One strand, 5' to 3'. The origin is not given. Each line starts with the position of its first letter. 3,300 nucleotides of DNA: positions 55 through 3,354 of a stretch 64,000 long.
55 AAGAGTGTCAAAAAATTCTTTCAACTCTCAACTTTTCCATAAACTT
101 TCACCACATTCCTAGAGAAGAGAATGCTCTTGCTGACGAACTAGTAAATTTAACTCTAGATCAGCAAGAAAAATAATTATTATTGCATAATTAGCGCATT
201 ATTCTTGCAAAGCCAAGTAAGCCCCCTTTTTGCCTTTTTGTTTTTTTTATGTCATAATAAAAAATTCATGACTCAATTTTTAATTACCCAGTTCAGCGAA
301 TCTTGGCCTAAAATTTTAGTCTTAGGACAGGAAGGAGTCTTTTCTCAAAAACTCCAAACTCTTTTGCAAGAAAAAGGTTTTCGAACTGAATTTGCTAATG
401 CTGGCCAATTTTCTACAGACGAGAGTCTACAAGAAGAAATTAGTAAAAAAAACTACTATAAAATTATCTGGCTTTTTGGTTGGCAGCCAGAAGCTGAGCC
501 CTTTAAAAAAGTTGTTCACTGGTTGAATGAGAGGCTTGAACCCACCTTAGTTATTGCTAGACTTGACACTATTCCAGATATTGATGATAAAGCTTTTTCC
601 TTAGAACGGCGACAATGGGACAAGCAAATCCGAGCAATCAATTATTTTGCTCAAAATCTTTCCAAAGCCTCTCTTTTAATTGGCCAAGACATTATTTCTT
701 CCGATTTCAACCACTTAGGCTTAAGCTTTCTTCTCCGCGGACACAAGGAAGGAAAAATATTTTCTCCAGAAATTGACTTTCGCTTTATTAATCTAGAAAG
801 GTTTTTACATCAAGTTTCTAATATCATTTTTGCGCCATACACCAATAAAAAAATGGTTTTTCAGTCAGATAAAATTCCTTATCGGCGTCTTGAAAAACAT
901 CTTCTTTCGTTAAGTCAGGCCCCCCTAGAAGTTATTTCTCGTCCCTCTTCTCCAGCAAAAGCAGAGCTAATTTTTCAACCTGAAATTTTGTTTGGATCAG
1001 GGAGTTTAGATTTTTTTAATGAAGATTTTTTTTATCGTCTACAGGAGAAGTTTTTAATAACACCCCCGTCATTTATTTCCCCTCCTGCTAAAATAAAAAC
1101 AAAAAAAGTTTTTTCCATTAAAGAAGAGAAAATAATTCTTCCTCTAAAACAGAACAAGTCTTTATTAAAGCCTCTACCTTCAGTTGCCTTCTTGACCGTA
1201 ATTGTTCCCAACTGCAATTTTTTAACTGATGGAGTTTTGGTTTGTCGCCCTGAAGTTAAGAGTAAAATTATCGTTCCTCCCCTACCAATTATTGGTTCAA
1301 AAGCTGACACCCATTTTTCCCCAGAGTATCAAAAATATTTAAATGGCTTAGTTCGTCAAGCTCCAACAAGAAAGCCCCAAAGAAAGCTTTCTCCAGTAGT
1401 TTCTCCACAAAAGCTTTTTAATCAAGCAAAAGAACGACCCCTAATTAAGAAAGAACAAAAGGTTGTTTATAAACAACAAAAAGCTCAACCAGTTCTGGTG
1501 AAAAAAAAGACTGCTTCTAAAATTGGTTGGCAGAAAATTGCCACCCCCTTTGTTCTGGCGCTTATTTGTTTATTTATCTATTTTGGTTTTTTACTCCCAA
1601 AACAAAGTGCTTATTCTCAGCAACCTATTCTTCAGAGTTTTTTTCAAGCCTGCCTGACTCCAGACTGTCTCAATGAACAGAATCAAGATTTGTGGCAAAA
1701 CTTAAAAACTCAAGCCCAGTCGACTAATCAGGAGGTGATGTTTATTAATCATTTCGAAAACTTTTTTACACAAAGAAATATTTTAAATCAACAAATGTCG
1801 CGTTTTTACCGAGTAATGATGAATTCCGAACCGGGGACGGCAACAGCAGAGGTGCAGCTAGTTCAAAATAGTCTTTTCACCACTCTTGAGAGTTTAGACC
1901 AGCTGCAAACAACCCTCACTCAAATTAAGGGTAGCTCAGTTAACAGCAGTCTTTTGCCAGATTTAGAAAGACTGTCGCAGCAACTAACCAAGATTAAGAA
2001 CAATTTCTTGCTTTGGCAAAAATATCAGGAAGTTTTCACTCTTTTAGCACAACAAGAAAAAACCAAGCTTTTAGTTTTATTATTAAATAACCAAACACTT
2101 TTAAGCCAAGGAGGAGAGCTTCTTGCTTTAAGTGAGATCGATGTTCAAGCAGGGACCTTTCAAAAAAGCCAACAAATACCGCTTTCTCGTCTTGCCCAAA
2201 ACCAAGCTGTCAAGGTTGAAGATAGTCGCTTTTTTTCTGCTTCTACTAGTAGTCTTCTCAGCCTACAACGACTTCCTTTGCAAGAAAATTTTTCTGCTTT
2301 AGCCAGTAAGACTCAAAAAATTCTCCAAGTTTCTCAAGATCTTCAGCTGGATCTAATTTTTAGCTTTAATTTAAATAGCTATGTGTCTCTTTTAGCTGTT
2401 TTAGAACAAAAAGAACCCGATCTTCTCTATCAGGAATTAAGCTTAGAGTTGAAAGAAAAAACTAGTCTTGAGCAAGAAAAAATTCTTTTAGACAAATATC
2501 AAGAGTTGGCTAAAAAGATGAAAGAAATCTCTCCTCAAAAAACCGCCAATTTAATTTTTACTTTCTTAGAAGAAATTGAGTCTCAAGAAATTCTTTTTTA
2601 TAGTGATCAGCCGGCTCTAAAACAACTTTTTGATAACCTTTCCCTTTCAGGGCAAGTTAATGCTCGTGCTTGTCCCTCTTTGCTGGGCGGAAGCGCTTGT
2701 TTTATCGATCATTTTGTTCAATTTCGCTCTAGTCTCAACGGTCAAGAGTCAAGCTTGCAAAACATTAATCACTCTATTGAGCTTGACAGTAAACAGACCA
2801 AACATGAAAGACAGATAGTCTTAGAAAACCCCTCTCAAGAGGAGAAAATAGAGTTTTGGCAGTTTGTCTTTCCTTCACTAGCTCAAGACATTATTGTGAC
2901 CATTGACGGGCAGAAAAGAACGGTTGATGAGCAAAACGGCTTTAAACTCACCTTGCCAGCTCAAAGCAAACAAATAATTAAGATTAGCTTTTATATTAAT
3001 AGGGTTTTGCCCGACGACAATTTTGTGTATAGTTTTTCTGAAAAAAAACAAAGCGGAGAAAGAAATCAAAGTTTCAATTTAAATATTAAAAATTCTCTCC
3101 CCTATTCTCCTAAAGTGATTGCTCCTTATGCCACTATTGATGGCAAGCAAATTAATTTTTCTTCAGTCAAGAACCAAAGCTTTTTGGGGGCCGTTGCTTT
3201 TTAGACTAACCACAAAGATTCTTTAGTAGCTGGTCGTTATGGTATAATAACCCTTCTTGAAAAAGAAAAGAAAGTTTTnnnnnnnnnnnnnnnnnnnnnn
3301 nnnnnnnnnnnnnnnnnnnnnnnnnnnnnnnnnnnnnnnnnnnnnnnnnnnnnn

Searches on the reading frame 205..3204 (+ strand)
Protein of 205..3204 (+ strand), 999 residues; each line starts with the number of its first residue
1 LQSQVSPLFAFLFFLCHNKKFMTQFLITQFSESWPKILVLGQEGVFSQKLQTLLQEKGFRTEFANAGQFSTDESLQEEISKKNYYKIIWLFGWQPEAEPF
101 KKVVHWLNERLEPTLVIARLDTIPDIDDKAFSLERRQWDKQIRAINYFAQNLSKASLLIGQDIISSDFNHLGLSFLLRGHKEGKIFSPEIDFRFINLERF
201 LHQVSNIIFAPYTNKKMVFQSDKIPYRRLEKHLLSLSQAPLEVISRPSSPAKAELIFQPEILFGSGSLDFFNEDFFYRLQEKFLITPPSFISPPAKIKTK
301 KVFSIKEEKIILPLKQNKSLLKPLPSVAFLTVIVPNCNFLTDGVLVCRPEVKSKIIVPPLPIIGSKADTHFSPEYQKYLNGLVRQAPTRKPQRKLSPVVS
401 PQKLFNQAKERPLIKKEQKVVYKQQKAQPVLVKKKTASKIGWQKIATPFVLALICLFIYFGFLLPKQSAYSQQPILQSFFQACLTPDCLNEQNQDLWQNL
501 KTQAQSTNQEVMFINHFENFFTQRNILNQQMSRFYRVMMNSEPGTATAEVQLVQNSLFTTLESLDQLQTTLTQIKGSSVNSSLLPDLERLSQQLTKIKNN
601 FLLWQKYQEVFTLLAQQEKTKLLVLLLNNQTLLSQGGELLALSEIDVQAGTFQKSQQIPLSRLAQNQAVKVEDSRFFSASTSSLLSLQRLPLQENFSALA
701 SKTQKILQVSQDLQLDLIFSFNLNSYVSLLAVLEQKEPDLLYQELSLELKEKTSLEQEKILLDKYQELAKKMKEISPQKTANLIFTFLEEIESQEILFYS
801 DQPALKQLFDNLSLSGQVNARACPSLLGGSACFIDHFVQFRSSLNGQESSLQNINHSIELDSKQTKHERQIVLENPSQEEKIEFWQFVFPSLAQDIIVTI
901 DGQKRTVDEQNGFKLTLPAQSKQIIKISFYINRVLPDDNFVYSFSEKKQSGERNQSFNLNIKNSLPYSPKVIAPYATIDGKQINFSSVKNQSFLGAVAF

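Call 28: search_protein_families(library=pfam, proteins=[window:205-3204:+], max_evalue=0.001)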
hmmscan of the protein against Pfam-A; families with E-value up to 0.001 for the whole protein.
window:205-3204:+ (999 aa): 0 families

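Call 55: find_encoding_contigs(protein=window:268-3204:+, flank=10000, max_places=2)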
Protein window:268-3204:+ (978 aa): 22 contigs read that carry it; 2 places shown.
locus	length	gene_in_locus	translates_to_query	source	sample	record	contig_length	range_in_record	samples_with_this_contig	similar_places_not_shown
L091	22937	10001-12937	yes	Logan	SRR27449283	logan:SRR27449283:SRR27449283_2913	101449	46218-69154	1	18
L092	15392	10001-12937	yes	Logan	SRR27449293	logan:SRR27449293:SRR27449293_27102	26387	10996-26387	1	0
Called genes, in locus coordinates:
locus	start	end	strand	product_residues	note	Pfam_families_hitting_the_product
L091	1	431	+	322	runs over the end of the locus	-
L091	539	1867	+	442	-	-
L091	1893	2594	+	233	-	PF26593:TraC-like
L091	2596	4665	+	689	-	PF01935:DUF87, PF12846:AAA_10, PF19044:P-loop_TraG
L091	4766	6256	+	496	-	PF13173:AAA_14 (faint), PF01695:IstB_IS21, PF00308:Bac_DnaA, PF00004:AAA, PF08299:Bac_DnaA_C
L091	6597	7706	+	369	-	PF00712:DNA_pol3_beta, PF02767:DNA_pol3_beta_2, PF02768:DNA_pol3_beta_3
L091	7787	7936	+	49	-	PF00468:Ribosomal_L34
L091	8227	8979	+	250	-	PF02096:60KD_IMP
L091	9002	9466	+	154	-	PF13083:KH_KhpA-B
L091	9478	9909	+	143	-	PF00075:RNase_H, PF13456:RVT_3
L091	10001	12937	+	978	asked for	-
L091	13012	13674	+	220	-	PF01386:Ribosomal_L25p, PF14693:Ribosomal_TL5_C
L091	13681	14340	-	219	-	-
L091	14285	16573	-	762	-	PF00133:tRNA-synt_1, PF09334:tRNA-synt_1g (weak), PF00133:tRNA-synt_1, PF09334:tRNA-synt_1g (weak), PF08264:Anticodon_1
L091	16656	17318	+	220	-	-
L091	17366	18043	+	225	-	-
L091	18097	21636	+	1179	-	-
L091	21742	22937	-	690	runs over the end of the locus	-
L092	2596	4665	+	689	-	PF01935:DUF87, PF12846:AAA_10, PF19044:P-loop_TraG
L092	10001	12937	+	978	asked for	-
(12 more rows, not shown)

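Call 67: search_protein_families(library=pfam, proteins=[L091:539-1867:+, L091:1893-2594:+, L091:2596-4665:+, window:268-3204:+], max_evalue=0.1)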
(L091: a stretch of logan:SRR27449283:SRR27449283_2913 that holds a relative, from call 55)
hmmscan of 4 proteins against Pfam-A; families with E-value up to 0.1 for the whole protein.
L091:539-1867:+ (442 aa): 3 families
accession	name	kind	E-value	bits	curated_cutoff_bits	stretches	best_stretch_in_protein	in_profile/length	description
PF13620.12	CarboxypepD_reg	-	8e-05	23.4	32.3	1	362-415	2-54/82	Carboxypeptidase regulatory-like domain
PF00775.27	Dioxygenase_C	-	0.00082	19.3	27.3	1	348-387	18-57/182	Dioxygenase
PF12666.12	PrgI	-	0.025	15.6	27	1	6-90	2-89/91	PrgI family protein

L091:1893-2594:+ (233 aa): 0 families

L091:2596-4665:+ (689 aa): 6 families
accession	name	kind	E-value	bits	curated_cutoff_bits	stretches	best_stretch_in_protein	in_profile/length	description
PF19044.6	P-loop_TraG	-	1e-24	87.4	25.8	1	260-563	27-344/413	TraG P-loop domain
PF01935.23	DUF87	-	7.2e-11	43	23.2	1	264-330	25-93/220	Helicase HerA, central domain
PF12846.13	AAA_10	-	2.2e-09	37.3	27.5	1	260-527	19-295/362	AAA-like domain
PF11130.14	TraC_F_IV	-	0.00021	20.9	28.1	1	100-209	269-374/375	TraC protein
PF03135.19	CagE_TrbE_VirB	-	0.00044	20.7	21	1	123-207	109-196/204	CagE, TrbE, VirB family, component of type IV transporter system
PF00270.35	DEAD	-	0.024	14.8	26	0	261-301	13-56/167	DEAD/DEAH box helicase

window:268-3204:+ (978 aa): 0 families

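Call 118: search_protein_families(library=ncbifam, proteins=[window:268-3204:+, L091:1893-2594:+, L091:2596-4665:+], max_evalue=0.01)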
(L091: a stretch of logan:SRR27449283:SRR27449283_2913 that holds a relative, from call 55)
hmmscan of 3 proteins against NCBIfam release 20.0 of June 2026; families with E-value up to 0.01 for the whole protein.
window:268-3204:+ (978 aa): 0 families

L091:1893-2594:+ (233 aa): 3 families
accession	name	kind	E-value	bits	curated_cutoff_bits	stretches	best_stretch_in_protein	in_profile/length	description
NF045975.1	VirB4_plasma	equivalog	1.7e-10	39.3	590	1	7-205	103-281/894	Mbov_0397 family ICE element conjugal transfer ATPase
NF041427.1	TrsD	subfamily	2.3e-08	34.1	200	1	18-127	25-144/201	TrsD/TraD family conjugative transfer protein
NF045971.1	conju_CD1110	equivalog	7.2e-06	24.5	325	1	9-129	2-123/752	VirB4-like conjugal transfer ATPase, CD1110 family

L091:2596-4665:+ (689 aa): 12 families
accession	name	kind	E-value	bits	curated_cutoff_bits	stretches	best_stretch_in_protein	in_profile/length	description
NF045971.1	conju_CD1110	equivalog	2.9e-112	376.3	325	1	31-580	176-734/752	VirB4-like conjugal transfer ATPase, CD1110 family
NF045975.1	VirB4_plasma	equivalog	1.2e-75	254.8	590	1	21-588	279-889/894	Mbov_0397 family ICE element conjugal transfer ATPase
TIGR02746.1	TraC-F-type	equivalog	1e-58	199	567.05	1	29-605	181-782/800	type IV secretion system protein TraC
TIGR00929.1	VirB4_CagE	subfamily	1.1e-30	106.5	643.1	1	34-561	213-724/792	VirB4 family type IV secretion/conjugal transfer ATPase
NF010278.0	PRK13721.1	subfamily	3e-13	48.6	1177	1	254-541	470-763/874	type IV secretion system protein TraC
TIGR03783.1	Bac_Flav_CT_G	subfamily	7.7e-13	47.2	261.55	1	258-540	434-734/829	TraG family conjugative transposon ATPase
NF041017.1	DNA_import_CedB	equivalog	4.3e-11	42.2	700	2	441-518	437-519/590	DNA import protein CedB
NF053655.1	CedD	equivalog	5.1e-10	38.6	600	2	461-574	406-515/527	DNA-translocating ATPase CedD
NF042935.1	SCO6880_fam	subfamily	1.9e-07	30.4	60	1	59-210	324-477/477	SCO6880 family protein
NF010447.0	PRK13873.1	equivalog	3.1e-05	22.1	1020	1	419-549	584-714/815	conjugal transfer protein TrbE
NF010250.0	PRK13696.1-2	equivalog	0.0026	17.8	118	0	91-124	39-72/75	hypothetical protein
NF010427.0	PRK13853.1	equivalog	0.0027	15.6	957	1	119-539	277-694/789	type IV secretion system protein VirB4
